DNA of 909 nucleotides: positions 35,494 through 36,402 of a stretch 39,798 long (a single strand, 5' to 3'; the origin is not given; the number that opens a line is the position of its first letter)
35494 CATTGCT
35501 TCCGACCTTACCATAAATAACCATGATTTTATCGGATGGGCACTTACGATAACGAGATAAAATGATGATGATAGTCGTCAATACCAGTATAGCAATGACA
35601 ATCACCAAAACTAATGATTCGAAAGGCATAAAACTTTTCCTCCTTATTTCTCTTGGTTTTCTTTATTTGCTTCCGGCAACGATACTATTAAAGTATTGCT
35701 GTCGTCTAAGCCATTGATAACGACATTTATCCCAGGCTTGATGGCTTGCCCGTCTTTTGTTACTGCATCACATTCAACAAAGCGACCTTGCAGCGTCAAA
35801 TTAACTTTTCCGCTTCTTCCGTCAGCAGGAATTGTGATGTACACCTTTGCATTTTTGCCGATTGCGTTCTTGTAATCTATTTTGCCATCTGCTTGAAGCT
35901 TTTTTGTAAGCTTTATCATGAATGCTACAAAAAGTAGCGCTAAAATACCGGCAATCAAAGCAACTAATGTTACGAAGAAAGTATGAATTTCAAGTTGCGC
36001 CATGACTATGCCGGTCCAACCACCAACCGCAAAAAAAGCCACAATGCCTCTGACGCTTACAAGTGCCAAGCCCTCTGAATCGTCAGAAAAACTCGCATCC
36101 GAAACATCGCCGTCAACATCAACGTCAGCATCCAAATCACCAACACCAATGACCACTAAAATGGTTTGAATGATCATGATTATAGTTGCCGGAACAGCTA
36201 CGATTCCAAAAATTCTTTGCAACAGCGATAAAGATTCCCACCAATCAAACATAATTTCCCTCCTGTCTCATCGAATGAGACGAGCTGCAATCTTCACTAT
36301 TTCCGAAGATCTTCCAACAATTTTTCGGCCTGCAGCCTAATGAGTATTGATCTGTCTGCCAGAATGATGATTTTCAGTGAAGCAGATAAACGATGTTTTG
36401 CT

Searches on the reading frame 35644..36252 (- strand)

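Call 15: search_protein_families(library=pfam, proteins=[window:35644-36252:-], max_evalue=0.0001)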
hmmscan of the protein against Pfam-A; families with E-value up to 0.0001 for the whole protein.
window:35644-36252:- (202 aa): 0 families

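Call 47: search_protein_families(library=pfam, proteins=[window:35644-36252:-], max_evalue=0.01)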
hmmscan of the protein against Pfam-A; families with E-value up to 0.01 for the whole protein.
window:35644-36252:- (202 aa): 2 families
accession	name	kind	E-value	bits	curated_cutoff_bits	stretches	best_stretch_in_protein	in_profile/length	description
PF19554.4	DUF6077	-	0.0038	16.5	27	1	24-134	6-109/354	Family of unknown function (DUF6077)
PF03092.22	BT1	-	0.006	15.8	22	1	15-118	76-177/432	BT1 family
